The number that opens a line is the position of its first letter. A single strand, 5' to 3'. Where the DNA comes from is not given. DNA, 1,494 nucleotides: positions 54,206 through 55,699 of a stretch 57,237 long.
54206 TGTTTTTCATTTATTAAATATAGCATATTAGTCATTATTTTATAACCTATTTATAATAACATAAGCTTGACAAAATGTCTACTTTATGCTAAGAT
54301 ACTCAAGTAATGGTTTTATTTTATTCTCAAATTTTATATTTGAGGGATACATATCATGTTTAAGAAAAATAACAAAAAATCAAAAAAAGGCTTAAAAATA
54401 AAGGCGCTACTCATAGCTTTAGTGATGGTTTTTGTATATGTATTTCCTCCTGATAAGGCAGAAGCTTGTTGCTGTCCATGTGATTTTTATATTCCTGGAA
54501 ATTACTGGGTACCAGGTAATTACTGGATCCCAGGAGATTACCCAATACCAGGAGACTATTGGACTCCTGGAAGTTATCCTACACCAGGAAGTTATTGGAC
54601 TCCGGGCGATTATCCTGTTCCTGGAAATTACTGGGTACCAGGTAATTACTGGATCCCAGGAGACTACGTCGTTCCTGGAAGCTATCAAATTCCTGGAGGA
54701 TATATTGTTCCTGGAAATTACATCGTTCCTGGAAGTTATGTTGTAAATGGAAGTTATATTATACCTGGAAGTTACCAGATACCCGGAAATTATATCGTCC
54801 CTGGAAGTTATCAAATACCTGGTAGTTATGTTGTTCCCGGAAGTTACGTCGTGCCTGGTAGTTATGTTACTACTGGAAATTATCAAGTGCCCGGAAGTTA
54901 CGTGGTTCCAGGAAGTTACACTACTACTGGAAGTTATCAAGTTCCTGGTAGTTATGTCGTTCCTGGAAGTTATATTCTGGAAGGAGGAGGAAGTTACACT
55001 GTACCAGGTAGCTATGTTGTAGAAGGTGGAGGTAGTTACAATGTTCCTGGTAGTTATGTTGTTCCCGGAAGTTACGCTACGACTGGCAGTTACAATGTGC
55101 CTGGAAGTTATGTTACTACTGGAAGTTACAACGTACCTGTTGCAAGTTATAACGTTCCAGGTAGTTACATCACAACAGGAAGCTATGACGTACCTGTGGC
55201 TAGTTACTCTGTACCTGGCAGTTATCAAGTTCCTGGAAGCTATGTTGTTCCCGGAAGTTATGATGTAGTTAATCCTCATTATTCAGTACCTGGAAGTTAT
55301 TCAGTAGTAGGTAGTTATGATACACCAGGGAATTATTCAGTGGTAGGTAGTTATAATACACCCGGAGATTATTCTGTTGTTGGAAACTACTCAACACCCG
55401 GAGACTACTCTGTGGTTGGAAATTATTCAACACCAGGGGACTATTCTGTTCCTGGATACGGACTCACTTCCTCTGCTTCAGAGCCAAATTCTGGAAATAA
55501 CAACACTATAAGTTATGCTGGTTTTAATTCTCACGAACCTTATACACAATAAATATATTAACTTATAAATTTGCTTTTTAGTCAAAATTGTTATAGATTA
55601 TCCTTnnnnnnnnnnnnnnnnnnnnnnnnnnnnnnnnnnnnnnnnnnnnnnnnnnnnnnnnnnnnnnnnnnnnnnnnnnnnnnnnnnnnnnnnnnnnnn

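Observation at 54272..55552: Strongly promoted, membrane-anchored protein made of about 50 tandem Tyr-containing hexapeptides (PGSYxV)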

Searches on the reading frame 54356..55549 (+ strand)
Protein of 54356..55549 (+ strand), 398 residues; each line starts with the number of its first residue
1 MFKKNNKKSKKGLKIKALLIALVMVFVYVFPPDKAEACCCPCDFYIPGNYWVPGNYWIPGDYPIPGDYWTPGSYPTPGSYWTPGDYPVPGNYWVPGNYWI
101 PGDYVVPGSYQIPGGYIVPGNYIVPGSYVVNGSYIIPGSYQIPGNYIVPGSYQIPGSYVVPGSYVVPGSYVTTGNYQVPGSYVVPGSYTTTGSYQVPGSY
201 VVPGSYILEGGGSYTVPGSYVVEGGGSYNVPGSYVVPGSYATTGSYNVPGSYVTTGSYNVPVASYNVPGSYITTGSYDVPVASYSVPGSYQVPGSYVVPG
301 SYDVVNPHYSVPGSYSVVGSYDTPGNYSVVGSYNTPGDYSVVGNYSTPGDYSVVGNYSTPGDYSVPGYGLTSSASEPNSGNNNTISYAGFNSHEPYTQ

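Call 5: search_protein_families(library=pfam, proteins=[window:54356-55549:+], max_evalue=10)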
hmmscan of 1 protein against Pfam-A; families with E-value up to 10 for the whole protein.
window:54356-55549:+ (398 aa): 2 families
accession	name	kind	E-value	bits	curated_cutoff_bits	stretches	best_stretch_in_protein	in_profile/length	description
PF06346.17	Drf_FH1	-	0.00013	22.2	40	3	41-127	40-128/157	Formin Homology Region 1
PF22625.2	ECR1_N_2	-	9.9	6.5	27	1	164-181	3-20/51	Exosome RNA binding protein RRP4 N-terminal domain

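Call 7: find_homologous_proteins(query=window:54356-55549:+, max_evalue=0.001)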
Query window:54356-55549:+: 8000 candidates shared short words with the query, none scored E <= 0.001.

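Call 8: search_solved_structures(query=window:54356-55549:+, max_evalue=10)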
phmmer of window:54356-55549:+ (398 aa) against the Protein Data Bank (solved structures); distinct sequences matched with E-value up to 10: 14.
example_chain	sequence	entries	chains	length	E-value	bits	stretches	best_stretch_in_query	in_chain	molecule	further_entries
4eqy_A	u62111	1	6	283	0.042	15.6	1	307-349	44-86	Acyl-[acyl-carrier-protein]--UDP-N-acetylglucosamine O-acyltransferase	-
6p2a_A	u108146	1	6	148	0.2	13.3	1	318-357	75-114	CHIMERA OF BACTERIOPHAGE OBP GP146 AND A T4 GP5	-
1eps_A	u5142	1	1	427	0.62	11.7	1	220-260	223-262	5-ENOL-PYRUVYL-3-PHOSPHATE SYNTHASE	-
1q36_A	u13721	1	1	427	0.64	11.7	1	220-260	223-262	3-phosphoshikimate 1-carboxyvinyltransferase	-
1mi4_A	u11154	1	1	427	0.64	11.7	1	220-260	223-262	5-enolpyruvylshikimate-3-phosphate synthase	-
1g6s_A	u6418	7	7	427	0.64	11.7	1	220-260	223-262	EPSP SYNTHASE | 3-phosphoshikimate 1-carboxyvinyltransferase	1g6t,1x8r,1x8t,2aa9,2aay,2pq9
2qfs_A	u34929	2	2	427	0.64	11.7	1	220-260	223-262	3-phosphoshikimate 1-carboxyvinyltransferase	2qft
3fk0_A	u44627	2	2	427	0.64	11.7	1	220-260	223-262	3-phosphoshikimate 1-carboxyvinyltransferase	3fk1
3fjx_A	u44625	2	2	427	0.64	11.7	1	220-260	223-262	3-phosphoshikimate 1-carboxyvinyltransferase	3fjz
2qfq_A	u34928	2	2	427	0.64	11.7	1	220-260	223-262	3-phosphoshikimate 1-carboxyvinyltransferase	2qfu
6oss_A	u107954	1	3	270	1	11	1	212-362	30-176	Acyl-[acyl-carrier-protein]--UDP-N-acetylglucosamine O-acyltransferase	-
7k1u_A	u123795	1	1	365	1.1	10.9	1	152-203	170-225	Collagen-binding Adhesin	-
6ive_A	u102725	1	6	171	2.7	9.6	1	113-237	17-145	Ferripyochelin-binding protein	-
5xav_A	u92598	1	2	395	8.3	8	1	55-129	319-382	Intracellular polyhydroxyalkanoate synthase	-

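Call 9: find_encoding_contigs(protein=window:54356-55549:+, flank=10000, max_places=10)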
Protein window:54356-55549:+ (398 aa): no gene with exactly this product is on record in the collection.

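Call 18: search_protein_representatives(protein=window:54356-55549:+)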
Query: 398 residues. Proteins with E-value up to 0.001 (for the whole library): 520; up to 1e-10: 52; up to 1e-30: 2. The best 150 are listed.
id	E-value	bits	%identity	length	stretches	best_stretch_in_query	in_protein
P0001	1.2e-44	169.1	38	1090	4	101-305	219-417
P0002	3.0e-33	131.5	27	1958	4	46-332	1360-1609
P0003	7.4e-25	103.8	35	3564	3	47-246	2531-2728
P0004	7.2e-24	100.6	28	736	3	59-206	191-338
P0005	9.9e-23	96.8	29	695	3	46-208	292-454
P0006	1.3e-22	96.4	33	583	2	78-253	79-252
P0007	2.1e-22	95.7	28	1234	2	107-384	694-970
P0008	1.3e-19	86.5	23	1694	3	46-187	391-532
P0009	1.6e-19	86.3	37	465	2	121-258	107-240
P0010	4.1e-19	84.9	21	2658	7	79-254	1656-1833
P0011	1.4e-17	79.8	28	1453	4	129-368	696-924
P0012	1.9e-17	79.4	34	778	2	131-377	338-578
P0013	1.9e-17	79.4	35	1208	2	91-302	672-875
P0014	4.4e-17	78.2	32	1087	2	89-323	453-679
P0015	4.9e-17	78.1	27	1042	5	121-276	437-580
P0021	9.2e-15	70.5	29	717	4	48-215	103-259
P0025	1.1e-13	67.1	32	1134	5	104-261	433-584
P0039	7.1e-12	61.0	34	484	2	94-279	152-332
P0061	5.3e-10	54.9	31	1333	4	90-304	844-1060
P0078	6.8e-09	51.2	32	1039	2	44-203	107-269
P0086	9.0e-09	50.8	33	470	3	117-227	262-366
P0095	2.0e-08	49.6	38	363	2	155-258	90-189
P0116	7.5e-08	47.8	33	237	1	63-185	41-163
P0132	1.4e-07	46.9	44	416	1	124-249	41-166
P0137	2.2e-07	46.3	38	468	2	140-319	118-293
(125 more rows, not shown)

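Call 31: predict_structure(protein=window:54356-55549:+)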
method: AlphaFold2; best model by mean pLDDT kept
length: 398 residues; sequences in the alignment: 1
mean_pLDDT: 39.8   pTM: 0.30
mean pLDDT of the five models: 39.8, 36.4, 35.3, 33.4, 29.1
residues with pLDDT >= 90: 0; 70-90: 13; 50-70: 54; < 50: 331
segments of 3 or more residues with pLDDT < 50: 1-7, 35-153, 155-159, 161-163, 167-169, 179-181, 197-199, 203-205, 209-215, 217-227, 231-233, 237-245, 249-252, 255-271, 273-398
pLDDT, mean of each block of 10 residues (from residue 1): 49 68 74 49 34 28 29 28 27 32 34 33 28 35 39 46 48 51 52 51 48 44 45 46 48 47 44 43 36 30 29 34 33 36 37 36 34 30 30 28
secondary structure, 60 per line:
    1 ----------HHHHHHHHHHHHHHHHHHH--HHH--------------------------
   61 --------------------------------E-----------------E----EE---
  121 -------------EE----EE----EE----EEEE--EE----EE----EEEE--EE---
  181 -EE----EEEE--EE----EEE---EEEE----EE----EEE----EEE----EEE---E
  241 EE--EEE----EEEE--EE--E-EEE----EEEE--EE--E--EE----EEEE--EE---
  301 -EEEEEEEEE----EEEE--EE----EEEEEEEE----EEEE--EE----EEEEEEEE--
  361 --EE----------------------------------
elements in order: H11-29 E152-155 E170-173 E188-191 E200-202 E206-209 E220-222 E227-229 E234-236 E240-242 E245-247 E252-255 E264-266 E271-274 E290-293 E302-310 E315-318 E327-334 E339-342 E351-358

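Call 33: find_homologous_proteins(query=A3, max_evalue=0.001)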
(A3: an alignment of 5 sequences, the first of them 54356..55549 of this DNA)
Query A3 (5 sequences): 8000 candidates shared short words with the query, none scored E <= 0.001.

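Call 34: search_protein_families(library=pfam, proteins=[P0025, P0086, P0039, P0001, P0009, P0078, P0021, P0095, P0137, P0061], max_evalue=0.001)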
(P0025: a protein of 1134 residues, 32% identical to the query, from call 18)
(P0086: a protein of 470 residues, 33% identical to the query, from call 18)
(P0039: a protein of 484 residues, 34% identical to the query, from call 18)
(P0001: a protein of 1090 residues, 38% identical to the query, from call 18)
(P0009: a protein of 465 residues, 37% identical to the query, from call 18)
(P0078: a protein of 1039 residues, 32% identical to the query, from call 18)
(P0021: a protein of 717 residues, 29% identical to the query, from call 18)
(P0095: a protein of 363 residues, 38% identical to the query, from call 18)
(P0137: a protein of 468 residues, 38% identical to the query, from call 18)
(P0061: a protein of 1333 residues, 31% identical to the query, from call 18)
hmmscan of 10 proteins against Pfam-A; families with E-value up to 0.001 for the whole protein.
P0025 (1134 aa): 0 families

P0086 (470 aa): 0 families

P0039 (484 aa): 0 families

P0001 (1090 aa): 2 families
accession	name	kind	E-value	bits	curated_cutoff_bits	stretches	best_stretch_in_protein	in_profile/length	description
PF06346.17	Drf_FH1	-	1.8e-06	28.3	40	0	317-405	18-120/157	Formin Homology Region 1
PF13884.11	Peptidase_S74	-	0.00012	22.7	22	1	981-1034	4-52/58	Chaperone of endosialidase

P0009 (465 aa): 0 families

P0078 (1039 aa): 1 family
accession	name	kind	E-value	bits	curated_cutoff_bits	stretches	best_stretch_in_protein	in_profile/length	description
PF02927.20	CelD_N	-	0.00019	22.6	24.6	0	170-201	47-78/86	Cellulase N-terminal ig-like domain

P0021 (717 aa): 2 families
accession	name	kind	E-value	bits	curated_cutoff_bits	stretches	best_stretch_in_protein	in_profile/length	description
PF02927.20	CelD_N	-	2.3e-05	25.5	24.6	0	169-201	48-80/86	Cellulase N-terminal ig-like domain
PF00024.32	PAN_1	-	0.00047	20.4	21.4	1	283-330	3-49/76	PAN domain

P0095 (363 aa): 0 families

P0137 (468 aa): 3 families
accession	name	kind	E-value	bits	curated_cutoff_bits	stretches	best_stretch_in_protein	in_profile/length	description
PF13240.11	Zn_Ribbon_1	-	2.4e-07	30.8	25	1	2-24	1-23/23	zinc-ribbon domain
PF13248.11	Zn_ribbon_3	-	3.9e-06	26.6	27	1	2-23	4-25/26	zinc-ribbon domain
PF12773.13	DZR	-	3.8e-05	24.2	27.3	1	3-25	1-23/45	Double zinc ribbon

P0061 (1333 aa): 0 families

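Call 38: find_related_loci(query=window:54356-55549:+, collection=metagenome_contigs, flank=5000)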
Query window:54356-55549:+ (398 aa) in metagenome_contigs; peptide patterns used: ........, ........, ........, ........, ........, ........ (x = any residue, [..] = any of these).
128 stretches matched a pattern, but none encodes a relative of the query by tblastn (E <= 1e-3).

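Call 39: find_related_loci(query=window:54356-55549:+, collection=viral_contigs, flank=5000)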
Query window:54356-55549:+ (398 aa) in viral_contigs; peptide patterns used: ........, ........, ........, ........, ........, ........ (x = any residue, [..] = any of these).
6 stretches matched a pattern, but none encodes a relative of the query by tblastn (E <= 1e-3).

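Call 46: search_protein_families(library=ncbifam, proteins=[window:54356-55549:+], max_evalue=1)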
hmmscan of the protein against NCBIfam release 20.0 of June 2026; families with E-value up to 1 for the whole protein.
window:54356-55549:+ (398 aa): 1 family
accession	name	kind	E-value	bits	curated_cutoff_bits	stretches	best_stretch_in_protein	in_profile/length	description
NF038313.3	HisXaaSer_A4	exception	0.13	13.1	55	0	228-257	54-83/93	His-Xaa-Ser repeat protein HxsA4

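Call 54: list_cluster_members(proteins=[window:54356-55549:+, L001:4723-5784:-, L001:4723-5781:-, L029:4990-5889:-, L050:5341-5916:-, L061:3525-4580:-])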
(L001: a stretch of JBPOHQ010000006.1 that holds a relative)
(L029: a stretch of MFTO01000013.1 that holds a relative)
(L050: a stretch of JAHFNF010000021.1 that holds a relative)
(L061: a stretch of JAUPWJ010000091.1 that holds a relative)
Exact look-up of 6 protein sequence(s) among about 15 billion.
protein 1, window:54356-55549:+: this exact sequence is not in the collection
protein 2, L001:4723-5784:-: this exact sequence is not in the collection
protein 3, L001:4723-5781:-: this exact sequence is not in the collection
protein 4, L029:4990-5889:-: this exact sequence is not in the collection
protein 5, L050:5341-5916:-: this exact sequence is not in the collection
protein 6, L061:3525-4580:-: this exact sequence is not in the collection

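Call 57: search_protein_families(library=phrogs, proteins=[window:54356-55549:+], max_evalue=0.01)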
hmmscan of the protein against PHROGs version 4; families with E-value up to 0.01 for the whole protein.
window:54356-55549:+ (398 aa): 3 families
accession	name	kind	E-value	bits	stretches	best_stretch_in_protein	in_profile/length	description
phrog_31248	-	unknown function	1.3e-26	94.7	5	100-162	84-146/200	-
phrog_5070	-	unknown function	3.5e-07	30.9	1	89-197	62-164/182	-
phrog_7964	-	unknown function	0.00018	21.6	1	48-186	74-194/269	-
